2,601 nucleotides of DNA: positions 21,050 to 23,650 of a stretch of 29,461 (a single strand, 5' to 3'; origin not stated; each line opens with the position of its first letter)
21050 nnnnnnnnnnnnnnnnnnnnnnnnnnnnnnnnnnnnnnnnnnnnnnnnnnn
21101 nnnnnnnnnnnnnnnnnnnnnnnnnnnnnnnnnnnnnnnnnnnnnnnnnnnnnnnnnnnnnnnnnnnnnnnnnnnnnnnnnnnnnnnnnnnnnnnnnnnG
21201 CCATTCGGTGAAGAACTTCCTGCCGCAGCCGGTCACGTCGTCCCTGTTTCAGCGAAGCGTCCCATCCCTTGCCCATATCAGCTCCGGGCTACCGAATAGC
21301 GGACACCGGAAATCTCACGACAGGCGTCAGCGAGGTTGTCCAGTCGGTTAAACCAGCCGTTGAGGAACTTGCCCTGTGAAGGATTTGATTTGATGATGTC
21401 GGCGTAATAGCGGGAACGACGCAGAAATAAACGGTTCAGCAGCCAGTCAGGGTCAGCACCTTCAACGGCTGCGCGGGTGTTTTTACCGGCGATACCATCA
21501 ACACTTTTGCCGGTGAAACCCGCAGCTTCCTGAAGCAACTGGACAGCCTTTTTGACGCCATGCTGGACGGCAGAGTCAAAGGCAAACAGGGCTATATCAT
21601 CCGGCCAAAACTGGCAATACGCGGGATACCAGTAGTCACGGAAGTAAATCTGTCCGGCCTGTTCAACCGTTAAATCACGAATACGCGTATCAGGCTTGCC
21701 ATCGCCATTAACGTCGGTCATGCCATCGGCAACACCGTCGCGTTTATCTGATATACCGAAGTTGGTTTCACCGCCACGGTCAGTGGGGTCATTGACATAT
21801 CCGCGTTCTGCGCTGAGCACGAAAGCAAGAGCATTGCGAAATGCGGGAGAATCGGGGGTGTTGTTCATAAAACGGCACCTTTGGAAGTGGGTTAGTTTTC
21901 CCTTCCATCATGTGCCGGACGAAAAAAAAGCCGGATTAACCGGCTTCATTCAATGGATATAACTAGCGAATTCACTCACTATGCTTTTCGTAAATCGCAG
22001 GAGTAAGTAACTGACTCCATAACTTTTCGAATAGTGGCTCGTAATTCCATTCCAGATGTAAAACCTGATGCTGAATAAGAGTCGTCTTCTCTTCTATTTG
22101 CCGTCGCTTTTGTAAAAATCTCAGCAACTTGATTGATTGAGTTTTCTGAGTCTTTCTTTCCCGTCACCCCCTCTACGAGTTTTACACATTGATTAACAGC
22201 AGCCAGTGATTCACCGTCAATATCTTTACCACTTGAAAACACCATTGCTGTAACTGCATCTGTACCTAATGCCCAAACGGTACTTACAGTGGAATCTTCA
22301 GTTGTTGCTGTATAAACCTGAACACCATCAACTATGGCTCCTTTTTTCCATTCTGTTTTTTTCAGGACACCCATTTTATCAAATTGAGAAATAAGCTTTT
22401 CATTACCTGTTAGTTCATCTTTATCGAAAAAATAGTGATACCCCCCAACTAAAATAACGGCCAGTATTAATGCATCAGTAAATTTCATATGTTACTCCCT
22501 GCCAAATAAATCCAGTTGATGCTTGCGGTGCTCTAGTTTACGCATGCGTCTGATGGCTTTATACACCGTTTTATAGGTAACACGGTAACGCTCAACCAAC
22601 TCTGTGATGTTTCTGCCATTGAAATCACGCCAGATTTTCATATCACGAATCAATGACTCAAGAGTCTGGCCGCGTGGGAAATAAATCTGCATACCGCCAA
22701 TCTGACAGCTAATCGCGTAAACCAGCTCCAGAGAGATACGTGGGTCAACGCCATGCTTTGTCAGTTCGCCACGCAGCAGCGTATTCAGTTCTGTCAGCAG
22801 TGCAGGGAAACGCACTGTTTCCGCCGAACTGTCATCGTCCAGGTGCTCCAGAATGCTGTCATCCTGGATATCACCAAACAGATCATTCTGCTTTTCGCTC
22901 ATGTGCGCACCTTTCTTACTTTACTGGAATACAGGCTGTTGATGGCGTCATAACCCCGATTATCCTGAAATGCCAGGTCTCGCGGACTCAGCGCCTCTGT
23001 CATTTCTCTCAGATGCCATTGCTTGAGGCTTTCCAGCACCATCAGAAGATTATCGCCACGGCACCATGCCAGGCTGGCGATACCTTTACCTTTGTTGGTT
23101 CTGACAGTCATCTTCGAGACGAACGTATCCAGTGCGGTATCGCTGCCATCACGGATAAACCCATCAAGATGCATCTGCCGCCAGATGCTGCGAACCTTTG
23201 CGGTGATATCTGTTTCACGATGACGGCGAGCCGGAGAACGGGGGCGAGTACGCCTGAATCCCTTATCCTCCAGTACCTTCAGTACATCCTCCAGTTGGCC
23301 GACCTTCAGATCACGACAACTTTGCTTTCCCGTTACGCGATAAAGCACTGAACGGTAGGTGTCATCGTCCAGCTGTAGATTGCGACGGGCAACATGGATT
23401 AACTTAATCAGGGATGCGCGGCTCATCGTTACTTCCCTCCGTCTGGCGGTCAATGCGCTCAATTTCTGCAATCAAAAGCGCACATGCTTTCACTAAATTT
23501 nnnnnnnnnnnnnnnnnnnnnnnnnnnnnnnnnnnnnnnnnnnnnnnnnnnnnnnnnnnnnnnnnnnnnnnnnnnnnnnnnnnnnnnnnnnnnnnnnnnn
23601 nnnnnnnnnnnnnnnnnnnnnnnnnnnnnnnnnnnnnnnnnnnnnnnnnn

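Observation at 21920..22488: AT-rich moron encoding a membrane-anchored/secreted protein, inserted between mor and the endolysin where Mu carries C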

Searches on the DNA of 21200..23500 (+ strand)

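Call 6: search_dna_similar(query=window:21850-22560:+, collection=phages, mode=distant)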
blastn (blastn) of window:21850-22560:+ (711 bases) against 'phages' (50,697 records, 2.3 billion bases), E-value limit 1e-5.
No match.

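Call 7: search_dna_similar(query=window:21200-23500:+, collection=ecoli_genomes, mode=near)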
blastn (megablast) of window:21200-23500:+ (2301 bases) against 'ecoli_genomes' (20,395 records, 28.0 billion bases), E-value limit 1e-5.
Records with a match: 44; places in all: 51; records where one place covers at least 80% of the query: 2.
Genomes with a match: 43 of 5426; with a place that covers at least 80% of the query: 2. Places per genome that has any: lowest 1, median 1, highest 3. On chromosomes: 50 places; on plasmids: 1.
Best place of each record, by identity: >=99% 1; 95-99% 4; 60-80% 39.
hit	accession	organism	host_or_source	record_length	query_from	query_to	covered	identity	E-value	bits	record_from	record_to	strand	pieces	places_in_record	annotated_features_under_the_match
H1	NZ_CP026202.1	Escherichia coli strain ECONIH5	-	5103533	1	2301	100%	100.0%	0e+0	4250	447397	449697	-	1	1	glycoside hydrolase family 108 protein | gp16 family protein | hypothetical protein (x3) | Mor transcription activator family protein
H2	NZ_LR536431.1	Escherichia coli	-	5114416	1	2227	97%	97.2%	0e+0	3770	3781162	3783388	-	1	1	glycoside hydrolase family 108 protein | gp16 family protein | hypothetical protein (x3) | Mor transcription activator family protein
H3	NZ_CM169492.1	Escherichia coli strain EC09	Homo sapiens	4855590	1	2301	75%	95.6%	0e+0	2782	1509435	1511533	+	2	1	glycoside hydrolase family 108 protein | gp16 family protein | Mor transcription activator family protein | hypothetical protein (x3)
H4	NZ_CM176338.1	Escherichia coli strain CAVP776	Homo sapiens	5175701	4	2301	75%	95.6%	0e+0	2782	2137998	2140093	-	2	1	glycoside hydrolase family 108 protein | gp16 family protein | Mor transcription activator family protein | hypothetical protein (x3)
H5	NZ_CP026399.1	Escherichia coli strain ECONIH4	-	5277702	4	2301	75%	95.6%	0e+0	2777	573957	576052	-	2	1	glycoside hydrolase family 108 protein | gp16 family protein | Mor transcription activator family protein | hypothetical protein (x3)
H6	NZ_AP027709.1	Escherichia coli strain PSS-15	Homo sapiens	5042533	1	609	26%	72.5%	6e-39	172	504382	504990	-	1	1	glycoside hydrolase family 108 protein | hypothetical protein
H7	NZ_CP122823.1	Escherichia coli strain ETEC1732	Sus scrofa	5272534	1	609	26%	72.0%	6e-34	156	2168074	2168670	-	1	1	glycoside hydrolase family 108 protein | hypothetical protein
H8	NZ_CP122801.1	Escherichia coli strain ETEC1734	Sus scrofa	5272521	1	609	26%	72.0%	6e-34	156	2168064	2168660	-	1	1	glycoside hydrolase family 108 protein | hypothetical protein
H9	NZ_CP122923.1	Escherichia coli strain ETEC1703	Sus scrofa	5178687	1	609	26%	72.0%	6e-34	156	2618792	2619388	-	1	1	glycoside hydrolase family 108 protein | hypothetical protein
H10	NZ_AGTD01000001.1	Escherichia coli UMNF18 strain UMNF18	porcine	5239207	1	609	26%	71.8%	8e-33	152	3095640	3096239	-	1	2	glycoside hydrolase family 108 protein | hypothetical protein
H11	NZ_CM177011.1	Escherichia coli strain VL40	Homo sapiens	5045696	1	609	26%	71.7%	2e-29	141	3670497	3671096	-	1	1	glycoside hydrolase family 108 protein | hypothetical protein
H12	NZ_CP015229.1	Escherichia coli strain 06-00048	alfalfa sprout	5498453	1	609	26%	71.4%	3e-27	134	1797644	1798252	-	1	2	glycoside hydrolase family 108 protein | hypothetical protein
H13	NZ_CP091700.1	Escherichia coli strain KFu019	river water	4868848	1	609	26%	71.4%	3e-27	134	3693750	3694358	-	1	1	glycoside hydrolase family 108 protein | hypothetical protein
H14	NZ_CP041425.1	Escherichia coli strain STEC388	pig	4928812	1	609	26%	71.0%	6e-24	122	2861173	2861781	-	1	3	glycoside hydrolase family 108 protein | hypothetical protein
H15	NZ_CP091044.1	Escherichia coli strain STEC346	pork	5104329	1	609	26%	70.9%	3e-22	117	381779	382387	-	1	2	glycoside hydrolase family 108 protein | hypothetical protein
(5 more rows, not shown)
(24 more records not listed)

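Call 10: get_annotated_region(hit=H1, flank=3000)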
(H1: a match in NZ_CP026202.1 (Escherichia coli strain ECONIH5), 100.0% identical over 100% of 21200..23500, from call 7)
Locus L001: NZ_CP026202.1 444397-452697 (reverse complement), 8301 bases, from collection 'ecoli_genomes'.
description: Escherichia coli strain ECONIH5 chromosome, complete genome
organism: Escherichia coli strain ECONIH5 (NCBI taxid 562)
replicon: chromosome; assembly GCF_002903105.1
host: -; source: -; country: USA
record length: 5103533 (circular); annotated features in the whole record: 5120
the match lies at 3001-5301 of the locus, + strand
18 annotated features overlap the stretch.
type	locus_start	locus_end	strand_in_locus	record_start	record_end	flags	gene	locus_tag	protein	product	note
CDS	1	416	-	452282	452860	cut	-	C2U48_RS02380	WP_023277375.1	DUF3486 family protein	-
CDS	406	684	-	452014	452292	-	-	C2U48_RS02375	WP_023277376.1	hypothetical protein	-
CDS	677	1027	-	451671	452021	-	-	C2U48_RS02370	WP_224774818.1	hypothetical protein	-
CDS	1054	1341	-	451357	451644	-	-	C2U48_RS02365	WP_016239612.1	hypothetical protein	-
CDS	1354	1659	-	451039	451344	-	-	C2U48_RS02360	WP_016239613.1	DUF2730 family protein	-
CDS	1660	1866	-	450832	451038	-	-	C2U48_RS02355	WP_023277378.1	TraR/DksA C4-type zinc finger protein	-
CDS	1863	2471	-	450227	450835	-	-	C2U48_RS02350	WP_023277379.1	hypothetical protein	-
CDS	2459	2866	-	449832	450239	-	-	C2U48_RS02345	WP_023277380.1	hypothetical protein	-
CDS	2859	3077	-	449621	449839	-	-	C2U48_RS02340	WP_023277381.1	hypothetical protein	-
CDS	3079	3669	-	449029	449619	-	-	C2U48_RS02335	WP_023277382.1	glycoside hydrolase family 108 protein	-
CDS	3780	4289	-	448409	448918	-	-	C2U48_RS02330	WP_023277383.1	hypothetical protein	-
CDS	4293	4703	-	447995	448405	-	-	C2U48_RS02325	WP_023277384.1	Mor transcription activator family protein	-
CDS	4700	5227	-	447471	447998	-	-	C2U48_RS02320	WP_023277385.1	gp16 family protein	-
CDS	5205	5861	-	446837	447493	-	-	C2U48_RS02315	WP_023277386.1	hypothetical protein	-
CDS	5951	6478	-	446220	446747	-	-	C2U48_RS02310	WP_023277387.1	host-nuclease inhibitor Gam family protein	-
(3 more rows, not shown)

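Call 11: get_annotated_region(hit=H3, flank=3000)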
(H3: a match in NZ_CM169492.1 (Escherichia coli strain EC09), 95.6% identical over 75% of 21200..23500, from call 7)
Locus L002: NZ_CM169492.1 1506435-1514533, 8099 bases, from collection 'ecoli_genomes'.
description: Escherichia coli strain EC09 isolate PF_EC09 chromosome, whole genome shotgun sequence
organism: Escherichia coli strain EC09 (NCBI taxid 562)
replicon: chromosome; assembly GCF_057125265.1
host: Homo sapiens; source: Human gut; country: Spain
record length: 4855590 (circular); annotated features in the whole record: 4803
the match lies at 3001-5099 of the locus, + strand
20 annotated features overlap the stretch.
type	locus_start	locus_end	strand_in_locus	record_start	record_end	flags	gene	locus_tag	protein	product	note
CDS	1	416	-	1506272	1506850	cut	-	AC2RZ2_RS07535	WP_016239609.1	DUF3486 family protein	-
CDS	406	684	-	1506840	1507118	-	-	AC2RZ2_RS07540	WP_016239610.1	hypothetical protein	-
CDS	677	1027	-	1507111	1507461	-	-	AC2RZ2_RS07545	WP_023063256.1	hypothetical protein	-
CDS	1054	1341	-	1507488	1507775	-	-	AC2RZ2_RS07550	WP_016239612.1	VpaChn25_0724 family phage protein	-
CDS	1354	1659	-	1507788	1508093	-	-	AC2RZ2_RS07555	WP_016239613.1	DUF2730 family protein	-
CDS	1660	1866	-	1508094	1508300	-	-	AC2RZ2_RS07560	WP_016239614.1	TraR/DksA C4-type zinc finger protein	-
CDS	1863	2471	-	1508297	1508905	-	-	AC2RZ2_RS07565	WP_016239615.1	hypothetical protein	-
CDS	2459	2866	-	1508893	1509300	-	-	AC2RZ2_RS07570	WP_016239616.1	hypothetical protein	-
CDS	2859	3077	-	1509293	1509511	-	-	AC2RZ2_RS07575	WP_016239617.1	hypothetical protein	-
CDS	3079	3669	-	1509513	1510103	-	-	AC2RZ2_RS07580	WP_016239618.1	glycoside hydrolase family 108 protein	-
CDS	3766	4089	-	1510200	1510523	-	-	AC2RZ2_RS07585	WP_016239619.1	hypothetical protein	-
CDS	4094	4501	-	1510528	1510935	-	-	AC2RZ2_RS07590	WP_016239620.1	Mor transcription activator family protein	-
CDS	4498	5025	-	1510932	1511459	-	-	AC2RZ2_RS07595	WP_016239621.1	gp16 family protein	-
CDS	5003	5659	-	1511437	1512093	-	-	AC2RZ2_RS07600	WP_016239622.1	hypothetical protein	-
CDS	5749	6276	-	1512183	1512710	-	-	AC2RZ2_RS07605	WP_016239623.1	host-nuclease inhibitor Gam family protein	-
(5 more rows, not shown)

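Call 80: get_annotated_region(hit=H2, flank=1500)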
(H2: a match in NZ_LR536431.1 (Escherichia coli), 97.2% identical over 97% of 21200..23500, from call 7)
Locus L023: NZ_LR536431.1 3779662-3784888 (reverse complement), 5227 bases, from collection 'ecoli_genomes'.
description: Escherichia coli isolate f9610206-5e81-11e8-bf7f-3c4a9275d6c8 chromosome VREC0864
organism: Escherichia coli (NCBI taxid 562)
replicon: chromosome; assembly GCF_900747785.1
host: -; source: -; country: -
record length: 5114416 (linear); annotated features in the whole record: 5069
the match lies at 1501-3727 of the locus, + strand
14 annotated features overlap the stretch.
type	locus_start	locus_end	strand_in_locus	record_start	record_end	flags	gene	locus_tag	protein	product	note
CDS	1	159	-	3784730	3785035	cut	-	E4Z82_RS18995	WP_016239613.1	DUF2730 family protein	-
CDS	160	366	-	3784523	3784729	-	-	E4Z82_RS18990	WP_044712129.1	TraR/DksA family transcriptional regulator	-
CDS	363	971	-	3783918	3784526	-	-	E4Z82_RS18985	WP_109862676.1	hypothetical protein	-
CDS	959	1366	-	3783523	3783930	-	-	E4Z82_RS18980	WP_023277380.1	hypothetical protein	-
CDS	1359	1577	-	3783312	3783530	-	-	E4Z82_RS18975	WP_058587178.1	hypothetical protein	-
CDS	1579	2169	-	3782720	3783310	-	-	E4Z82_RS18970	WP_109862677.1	glycoside hydrolase family 108 protein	-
CDS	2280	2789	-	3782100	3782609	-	-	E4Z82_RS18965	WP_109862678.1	hypothetical protein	-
CDS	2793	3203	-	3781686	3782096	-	-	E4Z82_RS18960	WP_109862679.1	Mor transcription activator family protein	-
CDS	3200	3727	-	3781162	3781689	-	-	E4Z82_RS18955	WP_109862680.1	gp16 family protein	-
CDS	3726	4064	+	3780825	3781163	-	-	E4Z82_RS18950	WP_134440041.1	hypothetical protein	-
CDS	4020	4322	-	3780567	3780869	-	-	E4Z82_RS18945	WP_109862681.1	hypothetical protein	-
CDS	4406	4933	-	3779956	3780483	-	-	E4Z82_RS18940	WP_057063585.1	host-nuclease inhibitor Gam family protein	-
CDS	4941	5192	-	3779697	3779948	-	-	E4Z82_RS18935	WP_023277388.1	hypothetical protein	-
CDS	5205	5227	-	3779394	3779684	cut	-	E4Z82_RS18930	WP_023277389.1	hypothetical protein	-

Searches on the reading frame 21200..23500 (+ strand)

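Call 55: search_protein_families(library=padloc, proteins=[L002:3766-4089:-], max_evalue=1)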
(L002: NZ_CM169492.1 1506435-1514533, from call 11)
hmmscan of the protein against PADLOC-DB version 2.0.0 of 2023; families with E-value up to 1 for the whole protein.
L002:3766-4089:- (107 aa): 0 families
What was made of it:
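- On Superinfection-exclusion proteins (functional class): No PADLOC match (call 55).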

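Call 56: search_protein_families(library=ncbifam, proteins=[L002:3766-4089:-], max_evalue=1)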
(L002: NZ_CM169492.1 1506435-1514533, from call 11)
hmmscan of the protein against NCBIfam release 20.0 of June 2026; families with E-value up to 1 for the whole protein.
L002:3766-4089:- (107 aa): 0 families

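Call 65: search_protein_families(library=pfam, proteins=[L002:3766-4089:-], max_evalue=1)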
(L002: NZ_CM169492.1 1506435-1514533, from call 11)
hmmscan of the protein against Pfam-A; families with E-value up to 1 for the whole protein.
L002:3766-4089:- (107 aa): 0 families

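Call 66: search_protein_families(library=phrogs, proteins=[L002:3766-4089:-], max_evalue=1)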
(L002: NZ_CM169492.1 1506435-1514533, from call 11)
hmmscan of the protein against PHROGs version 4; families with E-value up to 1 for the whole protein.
L002:3766-4089:- (107 aa): 1 family
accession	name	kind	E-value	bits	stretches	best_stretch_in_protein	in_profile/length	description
phrog_36430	-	unknown function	1e-71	239.2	1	1-107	1-107/107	-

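Call 82: search_dna_similar(query=L002:3766-4089:-, collection=phages, mode=protein, max_evalue=0.001, max_rows=10)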
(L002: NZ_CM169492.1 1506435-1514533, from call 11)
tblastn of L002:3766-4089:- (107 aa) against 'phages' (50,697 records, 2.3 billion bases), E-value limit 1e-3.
Records with a match: 1; places in all: 1; records where one place covers at least 80% of the query: 1.
Best place of each record, by identity: <60% 1.
By first word of the organism name: Klebsiella 1.
By host as written in the record: Klebsiella pneumoniae 1.
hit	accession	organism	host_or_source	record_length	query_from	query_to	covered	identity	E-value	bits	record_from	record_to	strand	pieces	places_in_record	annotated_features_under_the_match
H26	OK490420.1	Klebsiella phage Kp4866-3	Klebsiella pneumoniae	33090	16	106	85%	58.2%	1e-24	102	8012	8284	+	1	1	record has no annotation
